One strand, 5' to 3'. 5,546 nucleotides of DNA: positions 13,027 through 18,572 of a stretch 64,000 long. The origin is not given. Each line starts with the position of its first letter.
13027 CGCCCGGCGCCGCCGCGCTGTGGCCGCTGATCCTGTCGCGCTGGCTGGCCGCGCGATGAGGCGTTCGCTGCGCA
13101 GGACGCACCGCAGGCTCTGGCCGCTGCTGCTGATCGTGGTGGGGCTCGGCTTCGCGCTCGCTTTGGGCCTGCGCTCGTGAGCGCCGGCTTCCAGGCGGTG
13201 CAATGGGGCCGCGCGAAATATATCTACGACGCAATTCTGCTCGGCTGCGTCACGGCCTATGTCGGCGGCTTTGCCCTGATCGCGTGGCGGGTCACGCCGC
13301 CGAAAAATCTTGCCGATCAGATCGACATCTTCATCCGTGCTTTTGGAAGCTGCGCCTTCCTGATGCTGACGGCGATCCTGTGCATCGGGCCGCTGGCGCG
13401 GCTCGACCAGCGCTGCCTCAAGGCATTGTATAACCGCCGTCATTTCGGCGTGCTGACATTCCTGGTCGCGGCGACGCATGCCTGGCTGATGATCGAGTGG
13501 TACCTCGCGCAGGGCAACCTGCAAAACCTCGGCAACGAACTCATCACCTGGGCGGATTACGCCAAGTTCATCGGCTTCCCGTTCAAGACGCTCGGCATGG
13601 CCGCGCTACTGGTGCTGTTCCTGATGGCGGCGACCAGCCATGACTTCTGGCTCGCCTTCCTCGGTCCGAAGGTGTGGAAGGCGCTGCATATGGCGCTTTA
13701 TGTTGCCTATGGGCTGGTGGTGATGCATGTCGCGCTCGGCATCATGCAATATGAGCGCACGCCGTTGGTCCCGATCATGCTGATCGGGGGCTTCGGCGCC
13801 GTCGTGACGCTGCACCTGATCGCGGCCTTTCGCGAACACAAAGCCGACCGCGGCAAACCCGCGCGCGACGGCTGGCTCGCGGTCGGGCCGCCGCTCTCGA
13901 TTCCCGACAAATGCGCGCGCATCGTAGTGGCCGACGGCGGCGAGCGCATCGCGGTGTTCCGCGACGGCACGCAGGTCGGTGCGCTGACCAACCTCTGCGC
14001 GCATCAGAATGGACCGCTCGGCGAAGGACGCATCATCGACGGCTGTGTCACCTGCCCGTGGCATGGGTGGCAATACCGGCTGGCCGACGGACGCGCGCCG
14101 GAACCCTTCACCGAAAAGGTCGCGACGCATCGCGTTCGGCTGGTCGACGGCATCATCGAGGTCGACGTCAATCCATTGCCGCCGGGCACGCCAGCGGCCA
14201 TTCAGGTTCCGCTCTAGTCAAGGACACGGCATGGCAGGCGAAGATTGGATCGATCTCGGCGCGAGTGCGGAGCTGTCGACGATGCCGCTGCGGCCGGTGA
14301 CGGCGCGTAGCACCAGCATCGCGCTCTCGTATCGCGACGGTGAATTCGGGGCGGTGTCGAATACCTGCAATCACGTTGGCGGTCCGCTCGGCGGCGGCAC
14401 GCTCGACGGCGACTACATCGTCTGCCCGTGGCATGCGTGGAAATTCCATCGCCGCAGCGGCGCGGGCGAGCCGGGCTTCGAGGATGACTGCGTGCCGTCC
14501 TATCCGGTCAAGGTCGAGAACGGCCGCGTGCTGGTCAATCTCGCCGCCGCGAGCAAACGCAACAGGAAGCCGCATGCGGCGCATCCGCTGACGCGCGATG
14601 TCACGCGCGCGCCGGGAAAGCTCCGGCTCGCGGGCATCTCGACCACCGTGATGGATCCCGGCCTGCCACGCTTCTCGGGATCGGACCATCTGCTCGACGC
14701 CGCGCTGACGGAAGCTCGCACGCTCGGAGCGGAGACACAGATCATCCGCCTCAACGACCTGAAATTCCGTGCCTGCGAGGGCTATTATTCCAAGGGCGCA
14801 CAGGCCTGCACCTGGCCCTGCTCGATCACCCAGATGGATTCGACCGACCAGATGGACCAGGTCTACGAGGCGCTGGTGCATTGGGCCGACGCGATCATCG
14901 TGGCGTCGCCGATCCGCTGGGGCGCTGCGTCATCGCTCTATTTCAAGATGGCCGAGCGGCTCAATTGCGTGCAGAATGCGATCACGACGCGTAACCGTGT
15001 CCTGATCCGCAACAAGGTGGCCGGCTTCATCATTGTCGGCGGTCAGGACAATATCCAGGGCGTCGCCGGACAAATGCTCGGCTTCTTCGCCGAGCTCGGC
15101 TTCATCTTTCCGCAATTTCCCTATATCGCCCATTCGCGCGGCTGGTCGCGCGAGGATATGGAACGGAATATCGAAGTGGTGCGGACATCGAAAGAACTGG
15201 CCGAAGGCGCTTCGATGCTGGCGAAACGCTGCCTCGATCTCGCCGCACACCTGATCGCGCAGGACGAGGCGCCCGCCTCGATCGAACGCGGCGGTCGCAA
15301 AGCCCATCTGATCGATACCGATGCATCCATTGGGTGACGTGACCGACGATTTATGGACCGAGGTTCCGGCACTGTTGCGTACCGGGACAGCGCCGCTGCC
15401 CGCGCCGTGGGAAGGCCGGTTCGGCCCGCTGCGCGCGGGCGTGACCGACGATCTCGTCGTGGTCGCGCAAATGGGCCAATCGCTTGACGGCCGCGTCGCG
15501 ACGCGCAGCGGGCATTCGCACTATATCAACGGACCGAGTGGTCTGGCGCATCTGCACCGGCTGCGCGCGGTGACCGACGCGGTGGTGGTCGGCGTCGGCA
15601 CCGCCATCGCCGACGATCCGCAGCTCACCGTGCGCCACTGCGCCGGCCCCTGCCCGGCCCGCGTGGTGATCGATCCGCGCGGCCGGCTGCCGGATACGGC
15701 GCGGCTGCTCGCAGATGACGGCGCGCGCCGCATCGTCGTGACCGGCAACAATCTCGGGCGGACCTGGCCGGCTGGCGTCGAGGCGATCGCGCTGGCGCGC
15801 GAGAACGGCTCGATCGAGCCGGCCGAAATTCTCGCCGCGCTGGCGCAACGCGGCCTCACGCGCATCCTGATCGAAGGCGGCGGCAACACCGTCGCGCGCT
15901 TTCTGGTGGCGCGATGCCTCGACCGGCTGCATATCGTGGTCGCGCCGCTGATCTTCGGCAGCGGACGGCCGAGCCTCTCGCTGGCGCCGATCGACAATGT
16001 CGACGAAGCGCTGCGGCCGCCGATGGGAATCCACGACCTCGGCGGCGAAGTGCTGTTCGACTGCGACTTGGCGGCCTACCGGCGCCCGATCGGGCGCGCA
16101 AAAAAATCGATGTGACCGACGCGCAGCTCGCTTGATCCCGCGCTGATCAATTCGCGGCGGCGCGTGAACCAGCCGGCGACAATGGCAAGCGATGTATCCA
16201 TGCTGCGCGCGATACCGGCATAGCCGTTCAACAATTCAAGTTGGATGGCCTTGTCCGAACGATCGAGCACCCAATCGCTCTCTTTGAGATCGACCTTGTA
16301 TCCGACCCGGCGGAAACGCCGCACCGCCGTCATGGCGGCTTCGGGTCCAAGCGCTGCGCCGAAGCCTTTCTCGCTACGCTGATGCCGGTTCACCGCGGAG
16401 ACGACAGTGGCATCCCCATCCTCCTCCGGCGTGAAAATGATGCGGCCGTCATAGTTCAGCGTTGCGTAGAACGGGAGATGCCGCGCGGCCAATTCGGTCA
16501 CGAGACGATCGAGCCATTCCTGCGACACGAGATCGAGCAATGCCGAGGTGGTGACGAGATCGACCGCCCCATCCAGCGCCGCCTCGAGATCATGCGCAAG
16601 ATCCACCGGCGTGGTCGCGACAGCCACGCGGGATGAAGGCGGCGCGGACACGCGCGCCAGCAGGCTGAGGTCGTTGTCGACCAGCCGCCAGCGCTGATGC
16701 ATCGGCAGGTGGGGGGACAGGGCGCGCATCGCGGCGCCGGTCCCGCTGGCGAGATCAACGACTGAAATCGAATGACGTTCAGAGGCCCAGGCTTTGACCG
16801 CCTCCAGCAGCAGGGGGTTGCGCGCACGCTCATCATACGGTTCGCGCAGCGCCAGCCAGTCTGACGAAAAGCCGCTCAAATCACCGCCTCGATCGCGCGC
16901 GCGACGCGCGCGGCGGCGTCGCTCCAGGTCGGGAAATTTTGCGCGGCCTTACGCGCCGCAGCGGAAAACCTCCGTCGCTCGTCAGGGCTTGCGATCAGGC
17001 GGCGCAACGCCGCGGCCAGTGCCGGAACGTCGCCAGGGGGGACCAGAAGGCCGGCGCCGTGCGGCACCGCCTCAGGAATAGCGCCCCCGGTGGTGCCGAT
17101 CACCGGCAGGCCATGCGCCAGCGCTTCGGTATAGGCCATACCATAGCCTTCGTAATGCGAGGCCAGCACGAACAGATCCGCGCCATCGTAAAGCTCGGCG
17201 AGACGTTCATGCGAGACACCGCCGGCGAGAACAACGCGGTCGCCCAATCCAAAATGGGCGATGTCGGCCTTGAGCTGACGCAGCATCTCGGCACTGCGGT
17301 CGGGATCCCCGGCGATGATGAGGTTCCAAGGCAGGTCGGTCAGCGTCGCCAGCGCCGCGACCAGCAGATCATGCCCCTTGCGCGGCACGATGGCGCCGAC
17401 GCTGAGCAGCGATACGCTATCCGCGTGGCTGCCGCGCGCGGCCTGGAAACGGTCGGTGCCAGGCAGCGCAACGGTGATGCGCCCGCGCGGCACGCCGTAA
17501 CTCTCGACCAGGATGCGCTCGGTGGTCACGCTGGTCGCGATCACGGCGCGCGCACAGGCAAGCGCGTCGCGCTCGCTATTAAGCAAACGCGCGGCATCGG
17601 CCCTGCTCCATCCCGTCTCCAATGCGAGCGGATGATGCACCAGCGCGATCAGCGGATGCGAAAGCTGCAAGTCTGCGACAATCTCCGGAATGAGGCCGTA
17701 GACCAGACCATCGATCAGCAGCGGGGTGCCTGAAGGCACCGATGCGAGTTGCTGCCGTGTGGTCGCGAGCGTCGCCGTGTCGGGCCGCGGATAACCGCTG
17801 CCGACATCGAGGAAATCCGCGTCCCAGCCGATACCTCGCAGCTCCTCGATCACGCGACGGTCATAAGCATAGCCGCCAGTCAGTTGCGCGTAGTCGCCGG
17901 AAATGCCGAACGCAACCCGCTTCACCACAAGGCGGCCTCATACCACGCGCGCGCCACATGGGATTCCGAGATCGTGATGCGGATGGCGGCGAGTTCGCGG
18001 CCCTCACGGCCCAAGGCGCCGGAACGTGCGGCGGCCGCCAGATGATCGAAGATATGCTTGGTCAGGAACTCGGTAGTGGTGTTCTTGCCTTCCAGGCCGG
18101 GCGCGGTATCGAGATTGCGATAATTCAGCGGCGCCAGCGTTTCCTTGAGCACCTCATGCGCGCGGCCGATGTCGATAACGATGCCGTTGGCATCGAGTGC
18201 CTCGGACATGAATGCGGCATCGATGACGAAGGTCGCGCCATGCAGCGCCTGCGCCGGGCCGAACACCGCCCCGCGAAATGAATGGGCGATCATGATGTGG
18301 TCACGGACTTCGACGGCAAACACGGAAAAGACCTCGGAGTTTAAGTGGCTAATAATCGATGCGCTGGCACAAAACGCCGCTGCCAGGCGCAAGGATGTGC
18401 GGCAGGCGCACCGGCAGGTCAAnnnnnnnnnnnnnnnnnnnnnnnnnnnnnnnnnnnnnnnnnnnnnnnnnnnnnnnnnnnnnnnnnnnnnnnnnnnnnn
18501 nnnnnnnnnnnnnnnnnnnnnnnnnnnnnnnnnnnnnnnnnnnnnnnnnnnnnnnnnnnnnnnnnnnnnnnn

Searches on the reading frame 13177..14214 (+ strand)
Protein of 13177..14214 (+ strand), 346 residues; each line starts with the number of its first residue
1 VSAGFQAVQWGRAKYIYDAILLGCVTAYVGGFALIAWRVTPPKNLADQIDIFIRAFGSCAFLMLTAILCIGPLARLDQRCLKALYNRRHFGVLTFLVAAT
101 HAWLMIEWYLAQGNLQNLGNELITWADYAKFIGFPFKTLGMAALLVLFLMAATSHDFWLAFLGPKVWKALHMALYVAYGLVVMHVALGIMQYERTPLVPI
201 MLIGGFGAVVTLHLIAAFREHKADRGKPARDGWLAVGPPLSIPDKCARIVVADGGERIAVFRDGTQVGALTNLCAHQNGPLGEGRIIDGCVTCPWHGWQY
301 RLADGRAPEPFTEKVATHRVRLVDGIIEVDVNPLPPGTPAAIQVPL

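Call 8: search_protein_families(library=pfam, proteins=[window:13177-14214:+], max_evalue=0.001)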
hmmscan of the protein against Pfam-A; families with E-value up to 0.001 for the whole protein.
window:13177-14214:+ (346 aa): 3 families
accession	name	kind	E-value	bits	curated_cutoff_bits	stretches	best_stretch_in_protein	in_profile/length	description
PF00355.32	Rieske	-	6.9e-14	52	20.3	1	233-309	2-77/88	Rieske [2Fe-2S] domain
PF01794.25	Ferric_reduct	-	4e-12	46.7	28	1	57-181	2-120/121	Ferric reductase like transmembrane component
PF13806.12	Rieske_2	-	2.6e-08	34.2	27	1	233-329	2-103/104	Rieske-like [2Fe-2S] domain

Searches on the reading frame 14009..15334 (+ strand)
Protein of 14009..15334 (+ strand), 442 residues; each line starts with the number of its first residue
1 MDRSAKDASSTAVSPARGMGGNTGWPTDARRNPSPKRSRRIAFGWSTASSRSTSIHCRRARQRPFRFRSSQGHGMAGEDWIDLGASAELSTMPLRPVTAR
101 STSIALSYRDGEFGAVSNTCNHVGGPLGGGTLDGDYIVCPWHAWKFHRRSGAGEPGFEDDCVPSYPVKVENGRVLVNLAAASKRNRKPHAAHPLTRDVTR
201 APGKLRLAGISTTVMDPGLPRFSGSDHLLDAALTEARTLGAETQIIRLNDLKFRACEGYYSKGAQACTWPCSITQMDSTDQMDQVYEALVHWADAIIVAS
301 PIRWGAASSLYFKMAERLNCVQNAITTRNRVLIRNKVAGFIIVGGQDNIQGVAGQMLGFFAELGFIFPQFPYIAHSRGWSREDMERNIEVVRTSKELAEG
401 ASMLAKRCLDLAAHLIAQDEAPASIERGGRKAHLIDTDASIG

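Call 8: search_protein_families(library=pfam, proteins=[window:14009-15334:+], max_evalue=0.001)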
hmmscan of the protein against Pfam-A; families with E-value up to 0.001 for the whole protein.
window:14009-15334:+ (442 aa): 2 families
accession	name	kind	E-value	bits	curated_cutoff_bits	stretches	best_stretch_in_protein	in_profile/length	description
PF00355.32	Rieske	-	1.9e-13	50.6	20.3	1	80-165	2-87/88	Rieske [2Fe-2S] domain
PF03358.20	FMN_red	-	2e-11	44.1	24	1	224-374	15-146/152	NADPH-dependent FMN reductase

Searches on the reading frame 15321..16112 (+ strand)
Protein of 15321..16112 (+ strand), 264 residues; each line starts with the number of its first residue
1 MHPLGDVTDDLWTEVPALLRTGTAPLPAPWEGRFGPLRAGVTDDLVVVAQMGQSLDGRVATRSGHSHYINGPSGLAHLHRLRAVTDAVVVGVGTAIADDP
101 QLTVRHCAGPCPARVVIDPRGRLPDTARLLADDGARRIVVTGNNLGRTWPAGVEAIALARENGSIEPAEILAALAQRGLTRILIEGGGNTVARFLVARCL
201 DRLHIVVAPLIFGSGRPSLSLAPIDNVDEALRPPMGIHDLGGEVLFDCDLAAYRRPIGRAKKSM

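Call 8: search_protein_families(library=pfam, proteins=[window:15321-16112:+], max_evalue=0.001)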
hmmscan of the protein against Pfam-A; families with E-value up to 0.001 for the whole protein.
window:15321-16112:+ (264 aa): 1 family
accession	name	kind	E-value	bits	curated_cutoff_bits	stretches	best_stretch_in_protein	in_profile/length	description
PF01872.23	RibD_C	-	1.4e-39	136.4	24.1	1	47-225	3-179/197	RibD C-terminal domain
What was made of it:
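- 15321..16115 (+): RibD_C-type pyrimidine reductase. PF01872 (call 8).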

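Call 76: search_protein_families(library=ncbifam, proteins=[window:15321-16112:+], max_evalue=0.00001)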
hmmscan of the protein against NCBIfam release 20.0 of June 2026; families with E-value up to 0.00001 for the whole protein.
window:15321-16112:+ (264 aa): 7 families
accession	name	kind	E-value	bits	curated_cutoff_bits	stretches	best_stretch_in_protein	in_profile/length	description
TIGR00227.1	ribD_Cterm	domain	6.4e-37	127.2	150.15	1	47-232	5-197/216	riboflavin-specific deaminase C-terminal domain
TIGR00326.1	eubact_ribD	equivalog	6.4e-31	107.8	156.35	1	48-231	144-326/343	bifunctional diaminohydroxyphosphoribosylaminopyrimidine deaminase/5-amino-6-(5-phosphoribosylamino)uracil reductase RibD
TIGR01508.1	rib_reduct_arch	equivalog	1.2e-30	106.3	186.45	1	47-220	3-177/210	2,5-diamino-6-(ribosylamino)-4(3H)-pyrimidinone 5'-phosphate reductase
NF008052.0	PRK10786.1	equivalog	1.4e-20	73.3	500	1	48-230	150-345/367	bifunctional diaminohydroxyphosphoribosylaminopyrimidine deaminase/5-amino-6-(5-phosphoribosylamino)uracil reductase RibD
NF010663.0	PRK14059.1-1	equivalog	1.4e-12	47.5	184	1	49-224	32-224/253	pyrimidine reductase family protein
NF010664.0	PRK14059.1-2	equivalog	9.4e-12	45.1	226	1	44-216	36-222/257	pyrimidine reductase family protein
NF010665.0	PRK14059.1-4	equivalog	3.1e-11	43.1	274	1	161-214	171-224/260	pyrimidine reductase family protein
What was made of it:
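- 15321..16115 (+): TIGR00227 and TIGR01508 hits, below cutoffs (call 76).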

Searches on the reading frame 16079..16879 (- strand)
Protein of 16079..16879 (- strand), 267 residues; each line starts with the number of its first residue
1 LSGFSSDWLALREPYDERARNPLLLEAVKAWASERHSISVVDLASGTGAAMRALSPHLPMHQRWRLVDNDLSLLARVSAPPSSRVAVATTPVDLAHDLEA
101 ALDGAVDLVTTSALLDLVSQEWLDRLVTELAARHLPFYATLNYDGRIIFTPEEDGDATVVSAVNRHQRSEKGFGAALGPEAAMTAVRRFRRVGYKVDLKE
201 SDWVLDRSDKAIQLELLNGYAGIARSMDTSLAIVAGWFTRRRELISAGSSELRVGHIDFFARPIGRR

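Call 8: search_protein_families(library=pfam, proteins=[window:16079-16879:-], max_evalue=0.001)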
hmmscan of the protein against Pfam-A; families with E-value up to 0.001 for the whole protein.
window:16079-16879:- (267 aa): 1 family
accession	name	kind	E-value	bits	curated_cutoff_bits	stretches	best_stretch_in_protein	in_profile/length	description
PF13649.12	Methyltransf_25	-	0.00031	21.8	27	1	40-131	1-90/97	Methyltransferase domain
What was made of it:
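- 16076..16879 (-): Second, class-I-like methyltransferase (weak PF13649 hit). Call 8.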

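Call 9: search_protein_families(library=ncbifam, proteins=[window:16079-16879:-], max_evalue=0.001)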
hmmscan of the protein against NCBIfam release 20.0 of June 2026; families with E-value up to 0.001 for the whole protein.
window:16079-16879:- (267 aa): 0 families

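Call 55: search_solved_structures(query=window:16079-16879:-, max_evalue=0.01)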
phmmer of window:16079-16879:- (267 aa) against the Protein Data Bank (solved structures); distinct sequences matched with E-value up to 0.01: 0.
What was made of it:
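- Tried and rejected: The second methyltransferase gave none (call 55).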

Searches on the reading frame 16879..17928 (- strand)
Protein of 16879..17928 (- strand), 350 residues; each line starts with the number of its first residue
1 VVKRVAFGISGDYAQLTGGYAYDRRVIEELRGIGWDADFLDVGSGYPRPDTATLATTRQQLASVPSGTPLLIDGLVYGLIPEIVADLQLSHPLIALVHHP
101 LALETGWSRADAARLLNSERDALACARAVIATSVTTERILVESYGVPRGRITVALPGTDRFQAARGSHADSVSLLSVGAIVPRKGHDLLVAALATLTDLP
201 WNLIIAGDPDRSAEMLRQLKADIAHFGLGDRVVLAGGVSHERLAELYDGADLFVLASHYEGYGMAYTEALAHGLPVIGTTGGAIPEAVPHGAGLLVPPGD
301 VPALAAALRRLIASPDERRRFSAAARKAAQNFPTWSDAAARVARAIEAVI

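Call 8: search_protein_families(library=pfam, proteins=[window:16879-17928:-], max_evalue=0.001)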
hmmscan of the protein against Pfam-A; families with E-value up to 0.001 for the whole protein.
window:16879-17928:- (350 aa): 5 families
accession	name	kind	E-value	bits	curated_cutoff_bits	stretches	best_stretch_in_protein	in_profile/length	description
PF00534.26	Glycos_transf_1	-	4.9e-37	127.6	26.4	1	167-327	11-171/172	Glycosyl transferases group 1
PF13692.12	Glyco_trans_1_4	-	1.9e-32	112.9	27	1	174-313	4-141/142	Glycosyl transferases group 1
PF20706.3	GT4-conflict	-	3.8e-12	46.3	26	1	150-341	173-384/385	Family 4 Glycosyltransferase in conflict systems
PF13439.12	Glyco_transf_4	-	1.7e-07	31.9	28.5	1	89-159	95-167/170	Glycosyltransferase Family 4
PF13524.12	Glyco_trans_1_2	-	5.3e-06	26.9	25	1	214-341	4-141/144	Glycosyl transferase-like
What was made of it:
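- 16876..17928 (-): GT4 (GT-B) glycosyltransferase. PF00534 and PF13692 (call 8).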

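Call 9: search_protein_families(library=ncbifam, proteins=[window:16879-17928:-], max_evalue=0.001)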
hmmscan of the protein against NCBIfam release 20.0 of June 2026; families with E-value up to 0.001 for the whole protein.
window:16879-17928:- (350 aa): 41 families (the best 25 are shown)
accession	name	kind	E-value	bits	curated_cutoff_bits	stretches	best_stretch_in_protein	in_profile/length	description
NF041876.1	EPS_EpsE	equivalog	1e-35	123.7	400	1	166-331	209-379/389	exopolysaccharide biosynthesis GT4 family glycosyltransferase EpsE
TIGR03449.1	mycothiol_MshA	equivalog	4.5e-25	88.4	462.5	1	104-346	144-400/406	D-inositol-3-phosphate glycosyltransferase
NF038295.1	EPS_HpsP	equivalog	4.2e-23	82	550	1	142-346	170-384/388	hormogonium polysaccharide biosynthesis glycosyltransferase HpsP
TIGR03088.1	stp2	hypoth_equivalog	2.4e-21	76.2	409.05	1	145-331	168-355/374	TIGR03088 family PEP-CTERM/XrtA system glycosyltransferase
TIGR04047.1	MSMEG_0565_glyc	hypoth_equivalog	1.6e-20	73.5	259.85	1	139-342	152-367/373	MSMEG_0565 family glycosyltransferase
TIGR02149.1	glgA_Coryne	subfamily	4.5e-18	65.6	302.4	1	119-347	138-388/391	glycogen synthase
TIGR03999.1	thiol_BshA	equivalog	5.7e-17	61.7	273.7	1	199-332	228-357/375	N-acetyl-alpha-D-glucosaminyl L-malate synthase BshA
NF053787.1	GlcN_PG_synth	equivalog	2.1e-15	56.5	480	1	237-346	249-356/361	N-acetylglucosaminyl phosphatidylglycerol synthase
NF041010.1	glycosy_Agl16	equivalog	1.3e-14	53.8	575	1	124-344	132-346/352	glycosylation protein Agl16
TIGR04063.1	stp3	hypoth_equivalog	1.5e-13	50.4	442.05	1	128-344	171-390/397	TIGR04063 family PEP-CTERM/XrtA system glycosyltransferase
NF038298.1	EPS_HpsO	equivalog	3e-13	49.3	575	1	172-325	202-363/388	hormogonium polysaccharide biosynthesis glycosyltransferase HpsO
TIGR04157.1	glyco_rSAM_CFB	subfamily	7.4e-13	48.2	400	1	117-291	161-342/406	TIGR04157 family glycosyltransferase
NF047684.1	TeichurnBiosyTuaC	equivalog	4e-12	45.7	550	1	174-315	222-355/391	teichuronic acid biosynthesis protein TuaC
NF046085.1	XrtY_assoc_Gly1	equivalog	9.3e-12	44.5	400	1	154-280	192-315/387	XrtY-associated glycosyltransferase XYAG1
TIGR02095.1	glgA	subfamily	1.1e-11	44.1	328.45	1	171-341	294-469/477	glycogen/starch synthase, ADP-glucose type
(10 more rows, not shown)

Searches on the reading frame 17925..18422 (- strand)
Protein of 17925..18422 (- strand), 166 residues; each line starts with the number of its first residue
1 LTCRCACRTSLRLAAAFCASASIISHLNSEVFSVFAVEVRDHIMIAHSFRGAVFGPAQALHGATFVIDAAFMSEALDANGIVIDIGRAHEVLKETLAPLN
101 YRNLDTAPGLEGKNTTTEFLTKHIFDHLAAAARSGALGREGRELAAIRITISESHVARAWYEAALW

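Call 8: search_protein_families(library=pfam, proteins=[window:17925-18422:-], max_evalue=0.001)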
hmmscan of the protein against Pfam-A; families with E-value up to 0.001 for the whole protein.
window:17925-18422:- (166 aa): 1 family
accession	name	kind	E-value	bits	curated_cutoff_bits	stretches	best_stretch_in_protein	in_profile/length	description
PF01242.24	PTPS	-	8.8e-20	71.3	22.4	1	37-162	2-119/121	6-pyruvoyl tetrahydropterin synthase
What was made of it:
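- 17922..18323 (-): T-fold protein of the PTPS family; close homologue of S. coelicolor SCO6650. PF01242 (call 8).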

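Call 9: search_protein_families(library=ncbifam, proteins=[window:17925-18422:-], max_evalue=0.001)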
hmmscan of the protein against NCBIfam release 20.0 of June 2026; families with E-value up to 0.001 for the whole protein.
window:17925-18422:- (166 aa): 2 families
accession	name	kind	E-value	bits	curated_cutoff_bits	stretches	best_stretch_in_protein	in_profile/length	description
TIGR03367.1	queuosine_QueD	equivalog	2.4e-08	34.2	89.25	1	38-129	3-91/92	6-carboxytetrahydropterin synthase QueD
TIGR00039.1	6PTHBS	subfamily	5.3e-06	26.7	125.5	1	36-134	3-100/124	6-pyruvoyl tetrahydropterin synthase/6-carboxytetrahydropterin synthase family protein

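Call 54: search_solved_structures(query=window:17925-18323:-, max_evalue=0.01, show_alignments=2)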
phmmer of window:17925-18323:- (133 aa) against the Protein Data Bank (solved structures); distinct sequences matched with E-value up to 0.01: 5.
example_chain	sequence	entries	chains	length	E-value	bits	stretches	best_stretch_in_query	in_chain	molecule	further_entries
3d7j_A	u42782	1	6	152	2.5e-43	150.2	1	1-132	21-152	Uncharacterized protein SCO6650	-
4ntk_A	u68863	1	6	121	0.00024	24.2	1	24-96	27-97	6-carboxy-5,6,7,8-tetrahydropterin synthase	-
3qna_A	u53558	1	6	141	0.00035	23.7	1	24-96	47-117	6-carboxy-5,6,7,8-tetrahydropterin synthase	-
4ntm_A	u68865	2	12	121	0.00047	23.3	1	26-96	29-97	6-carboxy-5,6,7,8-tetrahydropterin synthase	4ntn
3qn0_A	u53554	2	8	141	0.00066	22.9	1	26-96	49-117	6-carboxy-5,6,7,8-tetrahydropterin synthase | 6-pyruvoyl tetrahydrobiopterin synthase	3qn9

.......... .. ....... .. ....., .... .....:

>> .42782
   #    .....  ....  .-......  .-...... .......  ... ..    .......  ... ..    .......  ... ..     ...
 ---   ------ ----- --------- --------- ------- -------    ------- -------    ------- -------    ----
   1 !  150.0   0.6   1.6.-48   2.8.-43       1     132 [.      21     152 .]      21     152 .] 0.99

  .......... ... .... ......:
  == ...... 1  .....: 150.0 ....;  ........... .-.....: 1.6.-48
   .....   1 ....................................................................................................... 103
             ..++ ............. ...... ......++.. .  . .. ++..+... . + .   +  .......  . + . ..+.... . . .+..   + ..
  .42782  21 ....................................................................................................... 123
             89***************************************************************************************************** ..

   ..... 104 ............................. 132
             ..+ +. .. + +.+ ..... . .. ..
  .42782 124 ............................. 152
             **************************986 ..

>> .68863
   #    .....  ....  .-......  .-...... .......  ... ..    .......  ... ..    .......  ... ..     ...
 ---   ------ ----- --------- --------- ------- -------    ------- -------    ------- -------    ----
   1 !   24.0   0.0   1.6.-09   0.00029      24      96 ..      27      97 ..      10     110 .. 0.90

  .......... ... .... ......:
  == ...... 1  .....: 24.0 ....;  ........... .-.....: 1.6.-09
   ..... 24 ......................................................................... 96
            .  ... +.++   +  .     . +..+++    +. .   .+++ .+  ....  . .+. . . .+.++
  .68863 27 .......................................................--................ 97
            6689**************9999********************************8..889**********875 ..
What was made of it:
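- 17922..18323 (-): PDB 3D7J, E 2.5e-43 (call 54). It has HGA where E. coli QueD (PDB 4NTK) has HGH in the same alignment (call 54).
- On SCO6650-type orphan cluster: Window 17922-18323 (-) matches PDB 3D7J at E 2.5e-43 over the full length (call 54).
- Closest known: Streptomyces coelicolor SCO6650-SCO6655 orphan cluster. Same: The T-fold protein here matches SCO6650 (PDB 3D7J) at E 2.5e-43 (call 54).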
